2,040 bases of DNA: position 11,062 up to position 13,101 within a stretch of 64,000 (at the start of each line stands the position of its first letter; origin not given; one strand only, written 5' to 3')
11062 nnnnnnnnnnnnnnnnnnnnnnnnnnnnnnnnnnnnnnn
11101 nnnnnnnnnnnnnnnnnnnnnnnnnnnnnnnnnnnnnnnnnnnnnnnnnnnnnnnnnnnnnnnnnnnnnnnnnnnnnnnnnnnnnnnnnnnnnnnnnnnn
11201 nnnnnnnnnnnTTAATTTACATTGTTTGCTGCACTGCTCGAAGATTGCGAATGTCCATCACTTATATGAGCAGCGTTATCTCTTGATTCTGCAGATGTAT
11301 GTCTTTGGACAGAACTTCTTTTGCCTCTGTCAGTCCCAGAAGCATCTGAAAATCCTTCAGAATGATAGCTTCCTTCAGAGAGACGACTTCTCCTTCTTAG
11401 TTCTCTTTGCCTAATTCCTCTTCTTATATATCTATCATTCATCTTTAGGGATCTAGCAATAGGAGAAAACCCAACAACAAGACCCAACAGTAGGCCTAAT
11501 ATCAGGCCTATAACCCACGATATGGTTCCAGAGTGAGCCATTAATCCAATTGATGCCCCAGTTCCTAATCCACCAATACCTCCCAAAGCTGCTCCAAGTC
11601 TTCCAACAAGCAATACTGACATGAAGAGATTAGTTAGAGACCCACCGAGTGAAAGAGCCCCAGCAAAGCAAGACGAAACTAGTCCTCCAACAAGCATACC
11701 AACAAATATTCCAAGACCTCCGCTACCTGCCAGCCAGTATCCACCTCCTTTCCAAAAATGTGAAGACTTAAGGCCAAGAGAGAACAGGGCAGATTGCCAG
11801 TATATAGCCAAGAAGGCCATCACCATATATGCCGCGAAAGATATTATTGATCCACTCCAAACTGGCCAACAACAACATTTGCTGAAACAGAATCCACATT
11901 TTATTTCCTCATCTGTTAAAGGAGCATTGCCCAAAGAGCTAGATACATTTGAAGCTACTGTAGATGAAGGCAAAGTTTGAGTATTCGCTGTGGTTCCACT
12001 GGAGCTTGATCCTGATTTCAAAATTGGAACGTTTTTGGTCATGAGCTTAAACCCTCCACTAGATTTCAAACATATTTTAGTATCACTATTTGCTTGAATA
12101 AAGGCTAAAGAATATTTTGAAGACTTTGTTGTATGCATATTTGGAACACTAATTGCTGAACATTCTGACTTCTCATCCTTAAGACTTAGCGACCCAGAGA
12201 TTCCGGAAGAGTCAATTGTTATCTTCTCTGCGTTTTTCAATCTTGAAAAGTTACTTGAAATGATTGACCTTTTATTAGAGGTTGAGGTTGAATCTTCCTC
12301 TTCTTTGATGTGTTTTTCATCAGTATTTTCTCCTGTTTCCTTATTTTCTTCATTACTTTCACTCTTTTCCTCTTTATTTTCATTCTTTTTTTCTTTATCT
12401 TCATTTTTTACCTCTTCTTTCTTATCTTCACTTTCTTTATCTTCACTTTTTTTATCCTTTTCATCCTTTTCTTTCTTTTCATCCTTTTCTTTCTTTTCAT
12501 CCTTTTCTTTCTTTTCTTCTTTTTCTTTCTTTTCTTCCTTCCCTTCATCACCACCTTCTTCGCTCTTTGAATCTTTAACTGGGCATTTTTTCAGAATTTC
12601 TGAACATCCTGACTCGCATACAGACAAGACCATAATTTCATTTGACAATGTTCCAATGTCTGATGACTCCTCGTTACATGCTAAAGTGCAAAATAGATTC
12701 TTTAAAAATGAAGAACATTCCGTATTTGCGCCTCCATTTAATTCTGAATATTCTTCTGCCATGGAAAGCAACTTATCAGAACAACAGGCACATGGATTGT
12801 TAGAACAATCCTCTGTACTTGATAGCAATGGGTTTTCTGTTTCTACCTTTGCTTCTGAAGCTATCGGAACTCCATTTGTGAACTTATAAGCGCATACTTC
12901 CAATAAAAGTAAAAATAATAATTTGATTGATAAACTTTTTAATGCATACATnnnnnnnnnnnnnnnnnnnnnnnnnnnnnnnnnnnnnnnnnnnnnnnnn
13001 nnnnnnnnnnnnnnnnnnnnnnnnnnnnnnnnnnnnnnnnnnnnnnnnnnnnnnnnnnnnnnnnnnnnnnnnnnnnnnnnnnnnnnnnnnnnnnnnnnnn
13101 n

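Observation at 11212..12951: Mucin-like surface protein ending in a glycine-zipper multi-TM bundle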

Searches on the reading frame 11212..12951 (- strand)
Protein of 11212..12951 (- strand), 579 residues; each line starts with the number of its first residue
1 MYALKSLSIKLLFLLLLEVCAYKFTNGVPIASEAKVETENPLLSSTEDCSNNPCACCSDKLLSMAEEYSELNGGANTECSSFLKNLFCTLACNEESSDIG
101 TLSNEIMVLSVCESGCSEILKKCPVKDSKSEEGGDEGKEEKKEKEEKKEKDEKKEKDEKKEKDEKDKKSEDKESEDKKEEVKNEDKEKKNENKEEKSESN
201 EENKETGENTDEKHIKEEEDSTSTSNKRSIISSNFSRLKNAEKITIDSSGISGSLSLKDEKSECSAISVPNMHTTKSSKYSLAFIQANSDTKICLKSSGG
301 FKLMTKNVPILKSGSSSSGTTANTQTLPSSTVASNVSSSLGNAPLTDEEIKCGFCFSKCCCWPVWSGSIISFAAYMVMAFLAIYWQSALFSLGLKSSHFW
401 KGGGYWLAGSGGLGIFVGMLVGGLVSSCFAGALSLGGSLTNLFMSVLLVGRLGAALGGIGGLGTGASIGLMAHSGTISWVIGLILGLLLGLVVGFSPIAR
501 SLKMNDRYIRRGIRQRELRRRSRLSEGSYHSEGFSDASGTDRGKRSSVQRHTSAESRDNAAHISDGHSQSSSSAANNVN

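Call 3: search_protein_families(library=pfam, proteins=[window:11212-12951:-], max_evalue=0.1)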
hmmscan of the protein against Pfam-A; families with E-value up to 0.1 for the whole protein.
window:11212-12951:- (579 aa): 1 family
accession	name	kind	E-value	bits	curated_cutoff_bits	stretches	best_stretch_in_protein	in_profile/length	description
PF09731.14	Mitofilin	-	0.076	12.4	27.4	1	128-231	73-175/614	Mitochondrial inner membrane protein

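Call 5: find_encoding_contigs(protein=window:11212-12951:-, flank=5000, max_places=6)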
Protein window:11212-12951:- (579 aa): 3 contigs read that carry it; 1 place shown.
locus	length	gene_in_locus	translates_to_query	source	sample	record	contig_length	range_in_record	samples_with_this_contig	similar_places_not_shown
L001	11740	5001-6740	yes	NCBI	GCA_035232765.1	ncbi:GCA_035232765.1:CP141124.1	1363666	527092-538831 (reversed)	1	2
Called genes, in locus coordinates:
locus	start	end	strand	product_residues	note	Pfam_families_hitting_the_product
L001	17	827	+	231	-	-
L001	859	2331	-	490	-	PF00091:Tubulin, PF03953:Tubulin_C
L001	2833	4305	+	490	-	PF11543:UN_NPL4, PF05020:zf-NPL4 (weak), PF05021:NPL4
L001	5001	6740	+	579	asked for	-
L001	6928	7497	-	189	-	PF03364:Polyketide_cyc (weak)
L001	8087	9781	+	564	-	-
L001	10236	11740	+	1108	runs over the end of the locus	PF14826:FACT-Spt16_Nlob, PF00557:Peptidase_M24, PF08644:SPT16, PF24824:PH_SPT16, PF08512:Rttp106-like_middle, PF21091:SPT16_C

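Call 6: search_solved_structures(query=window:11212-12951:-, max_evalue=1)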
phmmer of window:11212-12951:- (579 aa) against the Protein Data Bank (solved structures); distinct sequences matched with E-value up to 1: 6.
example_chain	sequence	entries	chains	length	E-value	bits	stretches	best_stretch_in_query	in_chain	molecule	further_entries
9n4i_A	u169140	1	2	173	0.026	16.3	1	229-326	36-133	YehD protein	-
9n4h_A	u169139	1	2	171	0.031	16.1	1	243-325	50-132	YehD protein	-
9n4g_A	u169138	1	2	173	0.036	15.9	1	229-325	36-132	YehD protein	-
6ysl_A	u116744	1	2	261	0.15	13.8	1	133-195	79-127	Motility protein B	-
8ev8_D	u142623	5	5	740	0.17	13.6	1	146-220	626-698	Cyclic nucleotide-gated cation channel beta-3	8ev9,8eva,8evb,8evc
8esq_D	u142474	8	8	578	0.48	12.2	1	135-211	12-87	ATP-dependent RNA helicase has1 | RNA helicase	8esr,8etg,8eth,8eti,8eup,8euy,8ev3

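Call 7: find_homologous_proteins(query=window:11212-12951:-, max_evalue=0.001)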
Query window:11212-12951:- (579 aa): 10 proteins with E <= 0.001 among 8000 candidates.
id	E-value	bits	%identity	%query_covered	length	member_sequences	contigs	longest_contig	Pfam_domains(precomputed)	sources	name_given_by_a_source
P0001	0.0e+0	1163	95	100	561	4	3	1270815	-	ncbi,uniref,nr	ncbi:unnamed protein product [Cryptosporidium hominis]|uniref:Uncharacterized protein n=1 Tax=Crypto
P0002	0.0e+0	1090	97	65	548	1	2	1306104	-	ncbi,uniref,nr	ncbi:putative integral membrane protein [Cryptosporidium meleagridis]|uniref:Putative integral membr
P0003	7.3e-291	984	81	100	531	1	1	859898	-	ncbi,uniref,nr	ncbi:membrane with multiple cysteines at the N-terminal [Cryptosporidium sp. chipmunk genotype I]|un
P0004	4.8e-258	875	73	100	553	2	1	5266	-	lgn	-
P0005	4.2e-254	862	70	100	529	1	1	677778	-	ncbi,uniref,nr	ncbi:uncharacterized protein cubi_02872 [Cryptosporidium ubiquitum]|uniref:Uncharacterized protein n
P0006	2.5e-246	837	82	64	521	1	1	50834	-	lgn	-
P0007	1.3e-240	818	68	96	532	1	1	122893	-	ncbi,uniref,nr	ncbi:signal peptide-containing protein [Cryptosporidium canis]|uniref:Signal peptide-containing prot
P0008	8.0e-177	607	52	92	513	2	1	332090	-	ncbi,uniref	ncbi:hypothetical protein RS030_152260 [Cryptosporidium xiaoi]|uniref:Integral membrane protein n=1 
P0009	6.4e-173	594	54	96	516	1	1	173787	-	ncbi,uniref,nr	ncbi:hypothetical protein FG386_003598 [Cryptosporidium ryanae]|uniref:uncharacterized protein n=1 T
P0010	8.2e-149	515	47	94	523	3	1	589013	-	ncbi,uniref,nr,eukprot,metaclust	ncbi:uncharacterized protein CMU_033990 [Cryptosporidium muris RN66]|uniref:Uncharacterized protein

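Call 11: list_cluster_members(proteins=[window:11212-12951:-])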
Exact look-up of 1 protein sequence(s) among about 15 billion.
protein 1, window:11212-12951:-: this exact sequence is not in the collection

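Call 14: list_cluster_members(proteins=[P0001, P0002, P0003, P0010])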
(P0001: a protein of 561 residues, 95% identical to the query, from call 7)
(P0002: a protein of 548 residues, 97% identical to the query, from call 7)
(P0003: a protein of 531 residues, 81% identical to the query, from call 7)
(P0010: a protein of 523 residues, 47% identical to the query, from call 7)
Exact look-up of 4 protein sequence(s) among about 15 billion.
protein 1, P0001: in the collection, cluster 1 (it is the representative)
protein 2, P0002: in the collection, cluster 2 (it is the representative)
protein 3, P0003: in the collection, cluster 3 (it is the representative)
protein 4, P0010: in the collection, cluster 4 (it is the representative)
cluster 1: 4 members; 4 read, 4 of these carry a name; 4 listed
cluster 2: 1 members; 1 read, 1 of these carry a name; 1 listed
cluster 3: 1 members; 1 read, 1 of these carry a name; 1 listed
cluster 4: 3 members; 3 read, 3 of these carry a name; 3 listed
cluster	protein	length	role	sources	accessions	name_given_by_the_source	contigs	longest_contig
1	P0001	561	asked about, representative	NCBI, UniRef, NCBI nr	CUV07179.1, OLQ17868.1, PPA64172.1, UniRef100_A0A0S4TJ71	unnamed protein product [Cryptosporidium hominis] | Uncharacterized protein n=1 Tax=Cryptosporidium hominis TaxID=237895 ... | putative integral membrane protein [Cryptosporidium hominis]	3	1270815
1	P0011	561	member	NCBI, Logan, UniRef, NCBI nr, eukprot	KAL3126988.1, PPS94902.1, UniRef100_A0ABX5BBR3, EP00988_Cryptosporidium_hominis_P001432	WD40/YVTN repeat-like+signal peptide-containing protein [Cryptosporidium hominis] | WD40/YVTN repeat-like+signal peptide-containing protein n=1 Tax=Cryptosporidium hominis ... | PPS94902.1 WD40/YVTN repeat-like+signal peptide-containing protein [Cryptosporidium ...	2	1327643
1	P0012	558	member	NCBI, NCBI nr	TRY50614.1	WD40/YVTN repeat-like+signal peptide-containing protein [Cryptosporidium tyzzeri]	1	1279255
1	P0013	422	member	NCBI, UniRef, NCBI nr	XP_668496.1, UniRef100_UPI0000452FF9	hypothetical protein [Cryptosporidium hominis TU502] | hypothetical protein n=1 Tax=Cryptosporidium hominis (strain TU502) TaxID=353151 ...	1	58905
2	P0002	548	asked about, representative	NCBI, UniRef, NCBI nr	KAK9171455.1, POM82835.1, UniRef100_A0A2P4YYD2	putative integral membrane protein [Cryptosporidium meleagridis] | Putative integral membrane protein n=1 Tax=Cryptosporidium meleagridis TaxID=93969 ...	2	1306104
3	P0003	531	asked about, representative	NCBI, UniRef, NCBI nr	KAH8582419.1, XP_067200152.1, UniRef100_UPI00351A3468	membrane with multiple cysteines at the N-terminal [Cryptosporidium sp. chipmunk genotype ... | membrane with multiple cysteines at the N-terminal n=1 Tax=Cryptosporidium sp. chipmunk ...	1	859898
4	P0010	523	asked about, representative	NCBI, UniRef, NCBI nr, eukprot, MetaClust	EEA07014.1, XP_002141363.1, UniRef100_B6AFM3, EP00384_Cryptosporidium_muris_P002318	uncharacterized protein CMU_033990 [Cryptosporidium muris RN66] | Uncharacterized protein n=1 Tax=Cryptosporidium muris (strain RN66) TaxID=441375 ... | XP_002141363.1 hypothetical protein [Cryptosporidium muris RN66]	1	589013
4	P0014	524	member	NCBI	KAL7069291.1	hypothetical protein ACR3K2_02260 [Cryptosporidium serpentis]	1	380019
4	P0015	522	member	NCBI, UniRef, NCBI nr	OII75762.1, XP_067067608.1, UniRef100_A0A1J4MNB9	hypothetical protein cand_030070 [Cryptosporidium andersoni] | Uncharacterized protein n=1 Tax=Cryptosporidium andersoni TaxID=117008 ...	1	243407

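Call 27: predict_structure(alignment_id=A1)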
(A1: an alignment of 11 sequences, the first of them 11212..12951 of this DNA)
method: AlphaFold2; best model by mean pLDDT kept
length: 579 residues; sequences in the alignment: 11
mean_pLDDT: 39.4   pTM: 0.22
mean pLDDT of the five models: 39.4, 38.2, 36.6, 35.2, 33.1
residues with pLDDT >= 90: 0; 70-90: 13; 50-70: 131; < 50: 435
segments of 3 or more residues with pLDDT < 50: 20-57, 92-140, 168-371, 392-412, 429-440, 456-480, 490-511, 523-579
pLDDT, mean of each block of 10 residues (from residue 1): 58 60 33 24 34 46 59 58 59 36 29 35 41 35 71 75 53 32 29 30 25 24 24 27 21 23 29 29 33 31 23 24 25 23 27 28 31 51 55 44 44 52 51 44 54 49 41 44 52 42 43 52 44 34 35 34 35 36
secondary structure, 60 per line:
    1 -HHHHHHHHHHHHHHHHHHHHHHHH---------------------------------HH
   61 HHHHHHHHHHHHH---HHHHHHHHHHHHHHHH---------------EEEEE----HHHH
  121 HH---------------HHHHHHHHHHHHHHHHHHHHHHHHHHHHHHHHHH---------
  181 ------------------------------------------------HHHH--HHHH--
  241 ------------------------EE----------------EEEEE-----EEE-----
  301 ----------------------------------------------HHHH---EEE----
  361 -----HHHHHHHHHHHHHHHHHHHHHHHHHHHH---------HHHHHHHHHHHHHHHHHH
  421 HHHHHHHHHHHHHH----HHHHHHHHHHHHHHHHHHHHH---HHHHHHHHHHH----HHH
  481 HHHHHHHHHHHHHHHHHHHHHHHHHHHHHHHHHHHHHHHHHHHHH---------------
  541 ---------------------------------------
elements in order: H2-25 H59-73 H77-92 E108-112 H117-122 H138-171 H229-232 H235-238 E283-287 E293-295 H347-350 E354-356 H366-393 H403-434 H439-459 H463-473 H478-525

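Call 29: search_protein_families(library=pfam, proteins=[L001:859-2331:-])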
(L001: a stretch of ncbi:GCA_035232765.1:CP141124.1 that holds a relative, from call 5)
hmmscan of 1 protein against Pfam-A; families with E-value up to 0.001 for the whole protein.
L001:859-2331:- (490 aa): 3 families
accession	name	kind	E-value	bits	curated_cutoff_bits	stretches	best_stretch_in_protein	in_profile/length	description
PF00091.31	Tubulin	-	3.3e-61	207.3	33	1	4-215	1-189/190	Tubulin/FtsZ family, GTPase domain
PF03953.22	Tubulin_C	-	8e-43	146.1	26.6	1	265-389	1-124/126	Tubulin C-terminal domain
PF10644.15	Misat_Tub_SegII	-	0.0009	20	26.5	0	3-76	1-72/115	Misato Segment II tubulin-like domain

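Call 31: search_solved_structures(query=L001:859-2331:-, max_evalue=1e-50)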
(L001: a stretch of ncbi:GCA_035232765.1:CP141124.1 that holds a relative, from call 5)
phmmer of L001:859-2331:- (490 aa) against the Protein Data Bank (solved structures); distinct sequences matched with E-value up to 1e-50: 170 (the best 60 are shown).
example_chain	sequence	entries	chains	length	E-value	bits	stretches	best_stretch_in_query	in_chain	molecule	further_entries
8vrd_a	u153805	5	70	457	4.4e-192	642.4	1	1-445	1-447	Tubulin gamma-1 chain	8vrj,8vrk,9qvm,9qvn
6tf9_TP1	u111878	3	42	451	5.5e-192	642.1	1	1-445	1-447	Tubulin gamma-1 chain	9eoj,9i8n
7qj0_U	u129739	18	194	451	5.8e-192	642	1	1-445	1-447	Tubulin gamma-1 chain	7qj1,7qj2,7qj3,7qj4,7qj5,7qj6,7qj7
7as4_1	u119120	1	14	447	9.6e-192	641.3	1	1-443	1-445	Tubulin gamma-1 chain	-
9i8g_a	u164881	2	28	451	1.5e-191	640.7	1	1-445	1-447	Tubulin gamma-1 chain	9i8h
1z5v_A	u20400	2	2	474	1.7e-191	640.5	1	1-450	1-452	Tubulin gamma-1 chain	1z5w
3cb2_A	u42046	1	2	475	5.2e-191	638.9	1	1-446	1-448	tubulin gamma-1 chain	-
6v5v_g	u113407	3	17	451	9.5e-191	638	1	1-445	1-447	Tubulin gamma-1 chain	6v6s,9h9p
9g3x_g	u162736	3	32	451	1e-190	638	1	1-445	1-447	Tubulin gamma chain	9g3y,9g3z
8va2_g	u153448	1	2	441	6e-190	635.4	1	1-438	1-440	Tubulin gamma-1 chain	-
5fm1_C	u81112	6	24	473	1.2e-103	350.9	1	3-442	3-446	TUBULIN GAMMA CHAIN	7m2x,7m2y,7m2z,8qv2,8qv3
5flz_C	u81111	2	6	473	2.8e-103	349.6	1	3-442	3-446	TUBULIN GAMMA CHAIN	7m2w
9r4x_B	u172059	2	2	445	3.4e-95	323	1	3-435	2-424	Tubulin beta chain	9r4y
12rt_B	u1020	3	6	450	5.1e-95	322.4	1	3-435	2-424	Tubulin beta-3 chain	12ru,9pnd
22ak_B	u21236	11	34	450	5.2e-95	322.4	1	3-435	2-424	Tubulin beta-3 chain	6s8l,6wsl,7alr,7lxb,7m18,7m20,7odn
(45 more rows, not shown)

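Call 34: search_protein_representatives(alignment_id=A1)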
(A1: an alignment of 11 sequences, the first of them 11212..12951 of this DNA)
Query: 11 sequences, 530 profile positions. Proteins with E-value up to 0.001 (for the whole library): 39; up to 1e-10: 30; up to 1e-30: 12. The best 39 are listed.
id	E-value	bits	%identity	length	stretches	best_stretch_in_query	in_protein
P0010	3.9e-237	804.6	-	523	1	1-529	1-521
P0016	5.4e-56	206.9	-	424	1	288-465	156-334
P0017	4.9e-54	200.4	-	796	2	272-484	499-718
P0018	3.0e-51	191.2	-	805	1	303-486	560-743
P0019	1.7e-49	185.4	-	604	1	303-478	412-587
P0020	1.9e-49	185.3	-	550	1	290-466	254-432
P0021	1.7e-46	175.5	-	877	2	299-464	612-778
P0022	2.4e-40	155.2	-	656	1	262-467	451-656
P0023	3.4e-40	154.7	-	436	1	270-496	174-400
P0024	1.5e-36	142.7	-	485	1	280-468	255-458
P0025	1.0e-34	136.6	-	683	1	305-469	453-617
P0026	6.6e-32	127.4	-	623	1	272-524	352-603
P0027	2.4e-30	122.2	-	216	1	360-513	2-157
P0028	2.7e-30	122.1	-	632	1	274-476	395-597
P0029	2.5e-27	112.2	-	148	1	340-469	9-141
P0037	3.8e-16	75.4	-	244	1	319-466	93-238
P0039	3.4e-15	72.2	-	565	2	233-459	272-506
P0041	4.7e-14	68.5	-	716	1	255-449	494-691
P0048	7.4e-08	48.0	-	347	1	284-460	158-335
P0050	5.8e-06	41.8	-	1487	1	389-466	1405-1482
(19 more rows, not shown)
